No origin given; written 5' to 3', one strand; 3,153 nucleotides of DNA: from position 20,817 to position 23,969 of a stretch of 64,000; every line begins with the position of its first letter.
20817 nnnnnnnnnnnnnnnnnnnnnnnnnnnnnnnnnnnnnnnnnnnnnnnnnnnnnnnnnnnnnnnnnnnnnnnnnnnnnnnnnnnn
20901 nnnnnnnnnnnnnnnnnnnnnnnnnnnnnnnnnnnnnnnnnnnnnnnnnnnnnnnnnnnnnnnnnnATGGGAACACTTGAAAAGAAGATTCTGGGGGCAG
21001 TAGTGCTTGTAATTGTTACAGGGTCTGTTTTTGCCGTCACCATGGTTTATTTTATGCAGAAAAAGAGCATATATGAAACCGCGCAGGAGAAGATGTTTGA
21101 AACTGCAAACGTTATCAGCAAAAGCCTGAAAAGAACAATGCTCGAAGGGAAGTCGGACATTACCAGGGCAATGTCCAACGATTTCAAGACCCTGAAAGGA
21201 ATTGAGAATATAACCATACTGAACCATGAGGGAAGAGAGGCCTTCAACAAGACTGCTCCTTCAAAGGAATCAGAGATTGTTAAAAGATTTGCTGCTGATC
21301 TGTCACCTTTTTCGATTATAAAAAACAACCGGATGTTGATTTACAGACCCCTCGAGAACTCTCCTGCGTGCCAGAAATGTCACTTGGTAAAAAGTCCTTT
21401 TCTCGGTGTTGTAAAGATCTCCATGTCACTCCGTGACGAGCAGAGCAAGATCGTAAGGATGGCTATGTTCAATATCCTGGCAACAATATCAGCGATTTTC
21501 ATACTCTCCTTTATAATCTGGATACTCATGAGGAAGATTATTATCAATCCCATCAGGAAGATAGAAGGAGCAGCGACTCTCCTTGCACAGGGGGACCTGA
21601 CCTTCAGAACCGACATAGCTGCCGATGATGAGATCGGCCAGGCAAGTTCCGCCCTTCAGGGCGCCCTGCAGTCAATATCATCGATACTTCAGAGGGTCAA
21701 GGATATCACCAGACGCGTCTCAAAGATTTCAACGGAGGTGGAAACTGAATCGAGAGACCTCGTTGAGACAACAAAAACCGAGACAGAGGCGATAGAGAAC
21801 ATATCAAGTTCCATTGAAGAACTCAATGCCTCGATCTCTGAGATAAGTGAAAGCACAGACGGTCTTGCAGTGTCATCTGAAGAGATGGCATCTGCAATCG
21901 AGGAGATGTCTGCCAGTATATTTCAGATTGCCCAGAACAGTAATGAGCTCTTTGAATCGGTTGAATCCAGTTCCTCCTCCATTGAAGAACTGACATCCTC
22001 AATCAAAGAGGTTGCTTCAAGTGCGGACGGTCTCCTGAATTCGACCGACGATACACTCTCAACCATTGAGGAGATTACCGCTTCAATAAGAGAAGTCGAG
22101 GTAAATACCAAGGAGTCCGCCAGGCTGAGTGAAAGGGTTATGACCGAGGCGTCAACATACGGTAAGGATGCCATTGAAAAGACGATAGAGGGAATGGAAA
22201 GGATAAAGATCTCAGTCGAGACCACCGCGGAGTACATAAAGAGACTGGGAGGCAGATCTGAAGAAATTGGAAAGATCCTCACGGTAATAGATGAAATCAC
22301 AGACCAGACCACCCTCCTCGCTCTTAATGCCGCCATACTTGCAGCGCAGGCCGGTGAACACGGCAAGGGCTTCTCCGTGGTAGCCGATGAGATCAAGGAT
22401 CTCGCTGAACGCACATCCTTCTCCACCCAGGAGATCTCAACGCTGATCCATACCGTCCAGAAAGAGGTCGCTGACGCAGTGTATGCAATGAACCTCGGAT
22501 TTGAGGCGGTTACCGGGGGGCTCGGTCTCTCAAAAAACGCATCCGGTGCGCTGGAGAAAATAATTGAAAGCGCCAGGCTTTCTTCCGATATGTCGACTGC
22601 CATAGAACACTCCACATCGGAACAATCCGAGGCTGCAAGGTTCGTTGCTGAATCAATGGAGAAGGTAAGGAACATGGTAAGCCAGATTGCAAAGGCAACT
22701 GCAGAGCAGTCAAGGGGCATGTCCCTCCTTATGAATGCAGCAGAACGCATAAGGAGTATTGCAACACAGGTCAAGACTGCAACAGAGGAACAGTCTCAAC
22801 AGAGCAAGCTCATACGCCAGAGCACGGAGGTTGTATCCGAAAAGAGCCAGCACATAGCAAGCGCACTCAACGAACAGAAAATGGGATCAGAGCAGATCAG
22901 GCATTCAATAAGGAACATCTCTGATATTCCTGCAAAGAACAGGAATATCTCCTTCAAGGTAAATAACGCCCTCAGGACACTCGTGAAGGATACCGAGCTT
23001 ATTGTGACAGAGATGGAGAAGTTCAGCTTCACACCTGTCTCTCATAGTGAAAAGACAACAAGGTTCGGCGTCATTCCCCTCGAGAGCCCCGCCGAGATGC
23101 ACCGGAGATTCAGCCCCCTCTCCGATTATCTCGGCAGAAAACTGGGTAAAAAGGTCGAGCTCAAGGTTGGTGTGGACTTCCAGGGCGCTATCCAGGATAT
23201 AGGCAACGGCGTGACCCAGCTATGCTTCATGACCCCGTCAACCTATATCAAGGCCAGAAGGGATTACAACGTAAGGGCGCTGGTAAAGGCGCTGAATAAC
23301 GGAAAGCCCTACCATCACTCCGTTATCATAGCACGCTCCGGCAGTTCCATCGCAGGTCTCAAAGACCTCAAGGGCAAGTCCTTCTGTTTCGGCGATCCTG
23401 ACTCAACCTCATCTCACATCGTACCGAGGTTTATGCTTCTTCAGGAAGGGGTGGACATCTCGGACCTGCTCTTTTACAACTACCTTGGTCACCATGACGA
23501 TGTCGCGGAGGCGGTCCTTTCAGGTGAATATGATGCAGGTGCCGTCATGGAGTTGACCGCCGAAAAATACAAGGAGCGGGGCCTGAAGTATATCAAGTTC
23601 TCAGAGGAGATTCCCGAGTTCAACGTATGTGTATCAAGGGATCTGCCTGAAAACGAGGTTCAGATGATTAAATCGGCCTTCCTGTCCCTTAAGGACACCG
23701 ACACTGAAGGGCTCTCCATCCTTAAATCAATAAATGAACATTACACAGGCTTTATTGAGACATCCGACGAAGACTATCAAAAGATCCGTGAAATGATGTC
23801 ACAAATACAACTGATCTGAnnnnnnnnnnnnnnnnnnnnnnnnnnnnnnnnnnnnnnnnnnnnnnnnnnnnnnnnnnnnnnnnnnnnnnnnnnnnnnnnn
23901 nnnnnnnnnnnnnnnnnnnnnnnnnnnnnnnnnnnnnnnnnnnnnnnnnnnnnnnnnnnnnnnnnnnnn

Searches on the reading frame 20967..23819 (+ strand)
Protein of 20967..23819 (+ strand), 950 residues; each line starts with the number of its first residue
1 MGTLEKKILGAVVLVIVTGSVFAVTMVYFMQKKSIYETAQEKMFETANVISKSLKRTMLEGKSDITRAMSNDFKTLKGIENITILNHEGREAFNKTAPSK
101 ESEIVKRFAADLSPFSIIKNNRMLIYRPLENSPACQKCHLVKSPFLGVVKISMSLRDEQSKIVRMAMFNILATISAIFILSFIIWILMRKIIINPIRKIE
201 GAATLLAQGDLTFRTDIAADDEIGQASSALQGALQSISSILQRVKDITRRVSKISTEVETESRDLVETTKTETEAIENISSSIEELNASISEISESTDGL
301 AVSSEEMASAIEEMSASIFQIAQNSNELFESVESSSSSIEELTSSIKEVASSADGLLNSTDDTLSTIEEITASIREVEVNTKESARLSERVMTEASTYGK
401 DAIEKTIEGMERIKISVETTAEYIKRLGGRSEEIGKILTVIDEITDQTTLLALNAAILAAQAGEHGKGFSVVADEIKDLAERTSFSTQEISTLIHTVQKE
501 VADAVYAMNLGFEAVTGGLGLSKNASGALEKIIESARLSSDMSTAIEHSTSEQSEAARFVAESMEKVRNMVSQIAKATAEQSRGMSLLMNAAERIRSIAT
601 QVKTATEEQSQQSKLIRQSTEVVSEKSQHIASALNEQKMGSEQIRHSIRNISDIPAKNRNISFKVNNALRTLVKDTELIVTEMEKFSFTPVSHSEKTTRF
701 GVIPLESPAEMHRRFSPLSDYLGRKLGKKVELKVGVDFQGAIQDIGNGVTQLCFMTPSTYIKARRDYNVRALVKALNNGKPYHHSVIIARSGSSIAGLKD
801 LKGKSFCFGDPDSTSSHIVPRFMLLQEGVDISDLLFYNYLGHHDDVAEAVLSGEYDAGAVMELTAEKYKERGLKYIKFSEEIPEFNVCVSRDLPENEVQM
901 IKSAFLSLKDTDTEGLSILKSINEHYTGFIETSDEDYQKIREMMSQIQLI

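Call 5: search_protein_families(library=pfam, proteins=[window:20967-23819:+], max_evalue=0.001)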
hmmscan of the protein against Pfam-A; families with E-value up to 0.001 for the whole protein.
window:20967-23819:+ (950 aa): 6 families
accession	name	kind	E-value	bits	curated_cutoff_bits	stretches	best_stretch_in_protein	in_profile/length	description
PF12974.12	Phosphonate-bd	-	5e-65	219.7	27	1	700-937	1-242/242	ABC transporter, phosphonate, periplasmic substrate-binding protein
PF00015.26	MCPsignal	-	1.6e-40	139.2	34.6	1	395-569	10-170/172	Methyl-accepting chemotaxis protein (MCP) signalling domain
PF00672.30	HAMP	-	6.8e-06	26.8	25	1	188-237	2-51/53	HAMP domain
PF12727.12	PBP_like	-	3.2e-05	23.6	27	1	787-899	73-186/193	PBP superfamily domain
PF09084.16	NMT1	-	7.4e-05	23.2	20.5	1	729-864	22-150/216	NMT1/THI5 like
PF21563.3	Mcp40H-20_sensor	-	0.0004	21.1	27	0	49-155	2-111/112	Methyl-accepting chemotaxis sensory transducer, class 40H, sensor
